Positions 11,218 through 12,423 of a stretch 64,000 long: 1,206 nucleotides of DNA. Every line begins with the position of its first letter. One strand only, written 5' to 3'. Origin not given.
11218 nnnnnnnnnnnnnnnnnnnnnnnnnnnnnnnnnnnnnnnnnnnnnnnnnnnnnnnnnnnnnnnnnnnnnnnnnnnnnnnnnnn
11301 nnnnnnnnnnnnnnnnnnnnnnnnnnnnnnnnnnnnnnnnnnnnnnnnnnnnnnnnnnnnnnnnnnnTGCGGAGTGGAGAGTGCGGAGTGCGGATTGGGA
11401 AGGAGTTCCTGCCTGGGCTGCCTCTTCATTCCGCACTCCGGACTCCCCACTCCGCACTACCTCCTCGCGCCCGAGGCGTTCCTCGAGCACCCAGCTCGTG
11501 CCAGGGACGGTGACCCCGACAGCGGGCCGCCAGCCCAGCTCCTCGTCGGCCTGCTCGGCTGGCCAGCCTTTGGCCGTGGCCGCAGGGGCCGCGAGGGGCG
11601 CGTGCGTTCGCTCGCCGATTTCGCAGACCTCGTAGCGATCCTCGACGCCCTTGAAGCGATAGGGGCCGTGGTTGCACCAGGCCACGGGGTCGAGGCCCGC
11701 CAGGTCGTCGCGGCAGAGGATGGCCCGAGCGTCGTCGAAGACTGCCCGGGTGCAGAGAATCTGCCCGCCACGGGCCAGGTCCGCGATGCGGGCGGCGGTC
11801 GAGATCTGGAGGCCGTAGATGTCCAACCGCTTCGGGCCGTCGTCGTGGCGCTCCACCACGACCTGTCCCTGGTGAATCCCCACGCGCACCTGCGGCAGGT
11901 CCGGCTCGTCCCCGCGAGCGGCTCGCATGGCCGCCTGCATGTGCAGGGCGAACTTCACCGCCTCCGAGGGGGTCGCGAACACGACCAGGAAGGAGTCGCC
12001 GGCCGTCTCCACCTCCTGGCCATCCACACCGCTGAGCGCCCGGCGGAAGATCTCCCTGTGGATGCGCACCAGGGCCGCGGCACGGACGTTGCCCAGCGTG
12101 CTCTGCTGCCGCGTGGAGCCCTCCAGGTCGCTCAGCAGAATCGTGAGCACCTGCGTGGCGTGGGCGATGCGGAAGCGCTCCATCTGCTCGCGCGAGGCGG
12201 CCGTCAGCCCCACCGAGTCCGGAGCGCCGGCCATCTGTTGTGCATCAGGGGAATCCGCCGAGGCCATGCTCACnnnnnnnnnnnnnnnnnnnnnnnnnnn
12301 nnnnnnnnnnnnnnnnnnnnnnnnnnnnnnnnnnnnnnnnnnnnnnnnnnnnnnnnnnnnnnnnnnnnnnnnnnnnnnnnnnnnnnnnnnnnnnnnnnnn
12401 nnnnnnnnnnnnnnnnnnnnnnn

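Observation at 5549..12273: ATGA-coupled operon: cyclase-kinase-WD40 protein followed by a dual-cNMP-domain patatin phospholipase (cyclase plus nucleotide-gated effector logic)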

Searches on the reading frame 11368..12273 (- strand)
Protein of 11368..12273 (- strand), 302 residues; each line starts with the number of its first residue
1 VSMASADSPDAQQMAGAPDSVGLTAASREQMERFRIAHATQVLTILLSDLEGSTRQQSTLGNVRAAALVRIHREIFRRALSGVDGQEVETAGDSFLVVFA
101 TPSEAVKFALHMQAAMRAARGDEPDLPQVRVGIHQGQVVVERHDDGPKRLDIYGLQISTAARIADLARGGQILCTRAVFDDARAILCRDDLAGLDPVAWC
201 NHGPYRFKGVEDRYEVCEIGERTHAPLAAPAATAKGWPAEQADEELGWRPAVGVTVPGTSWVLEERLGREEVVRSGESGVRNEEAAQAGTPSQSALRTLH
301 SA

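Call 8: search_protein_families(library=pfam, proteins=[window:11368-12273:-], max_evalue=0.1)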
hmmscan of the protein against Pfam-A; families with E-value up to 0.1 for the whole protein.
seq(302 aa): 2 families
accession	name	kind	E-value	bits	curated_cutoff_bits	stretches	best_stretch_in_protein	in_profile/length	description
PF00211.25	Guanylate_cyc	-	1.7e-16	60.8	21.9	1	40-178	6-151/183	Adenylate and Guanylate cyclase catalytic domain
PF21402.2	NLRX1_C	-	0.06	13.6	27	0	40-75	25-58/62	NLR family member X1, C-terminal domain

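Call 42: find_homologous_proteins(query=window:11464-12273:-, max_evalue=0.00001)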
Query seq(270 aa) (270 aa): 130 proteins with E <= 0.00001 among 4515 candidates; the best 120 are listed.
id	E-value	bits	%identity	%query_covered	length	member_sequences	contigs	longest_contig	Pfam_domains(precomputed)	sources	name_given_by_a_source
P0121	5.3e-115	401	74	92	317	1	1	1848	PF00211.26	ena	-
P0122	7.8e-111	388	73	92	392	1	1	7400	PF00069.32,PF00211.26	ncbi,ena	-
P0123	1.9e-105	370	72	90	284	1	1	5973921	PF00211.26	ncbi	-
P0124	1.9e-103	364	67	92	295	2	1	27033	PF00211.26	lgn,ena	-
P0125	4.2e-97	343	63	98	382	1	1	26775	PF00069.32,PF00211.26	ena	-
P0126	6.6e-91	322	61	91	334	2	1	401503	PF07714.24,PF00069.32,PF00211.26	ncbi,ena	-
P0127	2.0e-82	295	66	77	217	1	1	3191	PF00211.26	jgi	jgi:class 3 adenylate cyclase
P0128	9.7e-80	286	59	87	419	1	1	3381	PF14326.12,PF00211.26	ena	-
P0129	1.8e-79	285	60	82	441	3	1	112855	PF00211.26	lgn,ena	-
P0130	1.0e-67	246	50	89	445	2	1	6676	PF07714.24,PF00069.32,PF00211.26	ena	-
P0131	1.2e-66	243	64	71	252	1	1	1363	PF00211.26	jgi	-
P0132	1.9e-65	239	48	89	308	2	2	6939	PF00211.26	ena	-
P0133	2.5e-65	239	47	95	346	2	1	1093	PF00211.26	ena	-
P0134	5.8e-62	228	71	60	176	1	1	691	PF00211.26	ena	-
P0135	2.7e-61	225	45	92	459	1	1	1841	PF06293.21,PF07714.24,PF00069.32,PF00211.26,PF17667.8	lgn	-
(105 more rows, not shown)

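Call 43: find_encoding_contigs(protein=P0123, flank=9000, max_places=2)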
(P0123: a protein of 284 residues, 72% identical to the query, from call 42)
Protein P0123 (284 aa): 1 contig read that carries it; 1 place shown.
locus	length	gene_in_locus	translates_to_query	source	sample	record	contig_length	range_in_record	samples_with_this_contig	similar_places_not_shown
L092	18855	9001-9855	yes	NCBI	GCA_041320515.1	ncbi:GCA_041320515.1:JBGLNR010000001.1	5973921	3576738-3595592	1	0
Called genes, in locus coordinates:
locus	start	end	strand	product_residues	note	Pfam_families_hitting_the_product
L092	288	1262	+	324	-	PF18582:HZS_alpha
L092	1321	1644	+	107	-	PF22842:Pel9A-like_beta_helix, PF14592:Chondroitinas_B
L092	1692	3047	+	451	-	PF13229:Beta_helix (faint)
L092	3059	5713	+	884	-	-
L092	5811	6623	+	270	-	PF00226:DnaJ, PF07719:TPR_2 (faint), PF13432:TPR_16 (faint), PF13424:TPR_12 (faint), PF14559:TPR_19 (faint)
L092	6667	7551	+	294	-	PF01259:SAICAR_synt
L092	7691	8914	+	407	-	PF01875:Memo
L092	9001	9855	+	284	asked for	PF00211:Guanylate_cyc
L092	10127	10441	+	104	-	PF05488:PAAR_motif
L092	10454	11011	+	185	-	PF13503:DUF4123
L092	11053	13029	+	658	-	-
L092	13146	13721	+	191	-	-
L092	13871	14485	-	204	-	PF01661:Macro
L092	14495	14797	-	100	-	PF05016:ParE_toxin (weak)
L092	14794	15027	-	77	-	PF09720:Unstab_antitox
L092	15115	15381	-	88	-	-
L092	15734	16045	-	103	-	-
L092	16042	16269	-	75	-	PF09720:Unstab_antitox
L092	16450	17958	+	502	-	PF02901:PFL-like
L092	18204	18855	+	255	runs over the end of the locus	-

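Call 44: find_encoding_contigs(protein=P0126, flank=9000, max_places=2)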
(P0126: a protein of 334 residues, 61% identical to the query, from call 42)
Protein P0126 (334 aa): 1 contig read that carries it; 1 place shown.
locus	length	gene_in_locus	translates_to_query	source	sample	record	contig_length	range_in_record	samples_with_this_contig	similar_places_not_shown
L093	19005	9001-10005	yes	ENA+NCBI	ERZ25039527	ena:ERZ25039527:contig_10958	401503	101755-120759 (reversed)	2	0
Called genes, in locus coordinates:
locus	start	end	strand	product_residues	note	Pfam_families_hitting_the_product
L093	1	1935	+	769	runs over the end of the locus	PF04151:PPC (faint)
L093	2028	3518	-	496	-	PF01011:PQQ (faint), PF13360:PQQ_2 (weak), PF13570:Beta-prop_ACSF4, PF13360:PQQ_2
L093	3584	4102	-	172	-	PF14512:TM1586_NiRdase (faint), PF00881:Nitroreductase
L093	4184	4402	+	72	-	-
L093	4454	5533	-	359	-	PF07478:Dala_Dala_lig_C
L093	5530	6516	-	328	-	PF07478:Dala_Dala_lig_C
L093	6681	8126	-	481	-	PF04055:Radical_SAM, PF12544:LAM_C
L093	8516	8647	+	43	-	-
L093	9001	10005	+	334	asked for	PF00211:Guanylate_cyc, PF00069:Pkinase, PF07714:PK_Tyr_Ser-Thr (weak)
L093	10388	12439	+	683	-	-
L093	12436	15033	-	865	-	PF13385:Laminin_G_3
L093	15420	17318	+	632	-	-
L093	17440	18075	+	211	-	-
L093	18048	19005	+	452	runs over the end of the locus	-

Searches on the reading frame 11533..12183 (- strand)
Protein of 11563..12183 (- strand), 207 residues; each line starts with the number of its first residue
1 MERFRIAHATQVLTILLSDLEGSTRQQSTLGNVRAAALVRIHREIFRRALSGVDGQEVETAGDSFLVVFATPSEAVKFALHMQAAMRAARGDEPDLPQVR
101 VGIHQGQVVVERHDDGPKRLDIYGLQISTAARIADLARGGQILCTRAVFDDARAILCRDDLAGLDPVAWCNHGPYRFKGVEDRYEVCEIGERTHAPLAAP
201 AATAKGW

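Call 20: search_solved_structures(query=window:11563-12183:-, max_evalue=0.001, show_alignments=4)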
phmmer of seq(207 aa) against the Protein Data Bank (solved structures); distinct sequences matched with E-value up to 0.001: 12.
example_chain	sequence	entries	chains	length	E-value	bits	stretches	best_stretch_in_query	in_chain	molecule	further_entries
4wp8_A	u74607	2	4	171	1.9e-15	60.2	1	13-151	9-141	Ma1120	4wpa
4wp9_A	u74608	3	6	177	2e-15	60.2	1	13-151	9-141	Ma1120 | Cyclase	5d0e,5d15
4wp3_A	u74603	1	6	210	3.1e-15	59.5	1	13-151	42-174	Ma1120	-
5d0g_A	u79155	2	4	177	1e-14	57.9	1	13-151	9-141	Cyclase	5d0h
1ybt_A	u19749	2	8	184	1.6e-13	54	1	11-187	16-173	hydrolase, alpha/beta hydrolase fold family | lipJ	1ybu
1fx2_A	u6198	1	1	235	8.2e-13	51.7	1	98-166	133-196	RECEPTOR-TYPE ADENYLATE CYCLASE GRESAG 4.1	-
1fx4_A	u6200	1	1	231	3.5e-12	49.6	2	98-149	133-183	RECEPTOR-TYPE ADENYLATE CYCLASE GRESAG 4.3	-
3mr7_A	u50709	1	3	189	3.7e-09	39.7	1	14-145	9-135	Adenylate/guanylate cyclase/hydrolase, alpha/beta fold family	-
3et6_A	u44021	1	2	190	7.1e-06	29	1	13-149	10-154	Soluble guanylyl cyclase beta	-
2w01_A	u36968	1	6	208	2.9e-05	27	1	11-150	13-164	ADENYLATE CYCLASE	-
1wc0_A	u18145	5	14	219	0.00014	24.8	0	11-170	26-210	ADENYLATE CYCLASE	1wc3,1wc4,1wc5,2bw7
1wc1_A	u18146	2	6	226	0.00017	24.5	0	11-170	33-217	ADENYLATE CYCLASE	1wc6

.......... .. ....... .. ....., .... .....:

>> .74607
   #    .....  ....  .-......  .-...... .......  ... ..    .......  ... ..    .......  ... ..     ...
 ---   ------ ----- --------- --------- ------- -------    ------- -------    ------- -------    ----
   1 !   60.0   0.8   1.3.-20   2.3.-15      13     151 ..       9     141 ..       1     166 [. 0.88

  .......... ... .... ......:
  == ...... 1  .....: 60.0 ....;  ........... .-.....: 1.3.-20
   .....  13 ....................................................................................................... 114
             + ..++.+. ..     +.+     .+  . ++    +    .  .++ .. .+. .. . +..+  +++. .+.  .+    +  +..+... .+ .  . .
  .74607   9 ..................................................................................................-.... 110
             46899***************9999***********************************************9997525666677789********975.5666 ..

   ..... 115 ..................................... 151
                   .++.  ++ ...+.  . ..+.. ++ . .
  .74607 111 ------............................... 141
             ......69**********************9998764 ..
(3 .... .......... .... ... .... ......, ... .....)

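Call 45: search_protein_families(library=padloc, proteins=[window:11563-12183:-], max_evalue=0.01)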
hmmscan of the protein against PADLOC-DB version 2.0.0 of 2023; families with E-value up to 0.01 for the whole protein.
seq(207 aa): 2 families
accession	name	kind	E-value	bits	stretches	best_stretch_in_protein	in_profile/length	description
PDLC02367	PycC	-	2.2e-07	28.6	1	13-152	44-192/226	-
PDLC02369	PycC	-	0.0086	13.6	0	18-152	52-191/248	-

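Call 73: predict_structure(alignment_id=A2)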
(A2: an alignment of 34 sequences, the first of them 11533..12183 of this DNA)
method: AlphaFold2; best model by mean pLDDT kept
length: 217 residues; sequences in the alignment: 34
mean_pLDDT: 93.4   pTM: 0.89
mean pLDDT of the five models: 93.4, 93.4, 93.4, 92.5, 91.8
residues with pLDDT >= 90: 193; 70-90: 9; 50-70: 12; < 50: 3
segments of 3 or more residues with pLDDT < 50: 215-217
pLDDT, mean of each block of 10 residues (from residue 1): 64 97 94 97 98 97 97 99 98 97 97 88 95 97 98 97 97 96 97 96 94 52
secondary structure, 60 per line:
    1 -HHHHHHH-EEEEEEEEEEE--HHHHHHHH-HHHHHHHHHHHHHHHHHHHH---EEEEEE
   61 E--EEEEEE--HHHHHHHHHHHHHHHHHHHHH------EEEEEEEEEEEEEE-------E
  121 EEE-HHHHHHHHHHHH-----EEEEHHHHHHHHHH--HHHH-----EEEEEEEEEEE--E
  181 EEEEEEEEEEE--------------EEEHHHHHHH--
elements in order: H2-8 E10-20 H23-30 H32-51 E55-61 E64-69 H72-92 E99-112 E120-123 H125-136 E142-145 H146-155 H158-161 E167-177 E180-191 E206-208 H209-215

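Call 76: fold_search(model_id=the predicted structure, library=pdb)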
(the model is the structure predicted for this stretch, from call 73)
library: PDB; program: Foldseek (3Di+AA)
matches with E <= 10: 1125; with E <= 0.001: 199
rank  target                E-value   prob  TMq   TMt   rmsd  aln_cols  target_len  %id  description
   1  1ybt_A                2.5e-14  1.00  0.67  0.87   4.0       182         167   31  MYCOBACTERIUM TUBERCULOSIS ADENYLYL CYCLASE, RV1900C CHD (released 2005-02-15)
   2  1ybu_A                8.3e-14  1.00  0.68  0.87   4.0       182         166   31  Mycobacterium tuberculosis adenylyl cyclase Rv1900c CHD, in complex with a substrate analog. (released 2005-02-15)
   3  5d0h_A                1.1e-13  1.00  0.63  0.83   4.2       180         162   28  Crystal Structure of triple mutant (KDA to EGY) of an adenylyl cyclase Ma1120 from Mycobacterium avium in complex with (released 2016-08-10)
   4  2w01_B                1.1e-13  1.00  0.67  0.74   5.1       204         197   24  Crystal structure of the guanylyl cyclase Cya2 (released 2008-09-30)
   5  1ybt_B                1.2e-13  1.00  0.67  0.84   5.0       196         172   30  MYCOBACTERIUM TUBERCULOSIS ADENYLYL CYCLASE, RV1900C CHD (released 2005-02-15)
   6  1fx2                  1.2e-13  1.00  0.67  0.62   7.3       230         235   23  STRUCTURAL ANALYSIS OF ADENYLATE CYCLASES FROM TRYPANOSOMA BRUCEI IN THEIR MONOMERIC STATE (released 2001-02-28)
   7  5d15_A                2.4e-13  1.00  0.67  0.88   2.3       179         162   28  Crystal structure of an adenylyl cyclase Ma1120 from Mycobacterium avium in complex with ATP and calcium ion (released 2016-08-10)
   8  2w01_D                3.3e-13  1.00  0.69  0.75   4.9       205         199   22  Crystal structure of the guanylyl cyclase Cya2 (released 2008-09-30)
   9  5d0e_A                3.7e-13  1.00  0.65  0.85   4.1       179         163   28  Crystal Structure of an adenylyl cyclase Ma1120-Cat in complex with GTP and calcium from Mycobacterium avium (released 2016-08-10)
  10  3r5g_B                5.0e-13  1.00  0.72  0.79   4.1       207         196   17  Crystal structure of the adenylyl cyclase CyaB from P. aeruginosa (released 2012-01-11)
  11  1ybu_B                5.4e-13  1.00  0.65  0.86   4.0       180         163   30  Mycobacterium tuberculosis adenylyl cyclase Rv1900c CHD, in complex with a substrate analog. (released 2005-02-15)
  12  4wp8_B                5.7e-13  1.00  0.69  0.89   2.3       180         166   28  Crystal structure of Adenylyl cyclase Ma1120 from Mycobacterium Avium in complex with 2'5'-DD-3'-ATP and Manganese ion (released 2015-09-02)
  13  5d0e_B                6.0e-13  1.00  0.64  0.84   4.3       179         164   28  Crystal Structure of an adenylyl cyclase Ma1120-Cat in complex with GTP and calcium from Mycobacterium avium (released 2016-08-10)
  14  5d0g_B                6.4e-13  1.00  0.66  0.90   2.4       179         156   28  Crystal structure of triple mutant (KDA to EGY) of adenylyl cyclase Ma1120 from Mycobacterium avium in complex with GT (released 2016-08-10)
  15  2w01_C                6.4e-13  1.00  0.68  0.74   5.0       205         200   22  Crystal structure of the guanylyl cyclase Cya2 (released 2008-09-30)
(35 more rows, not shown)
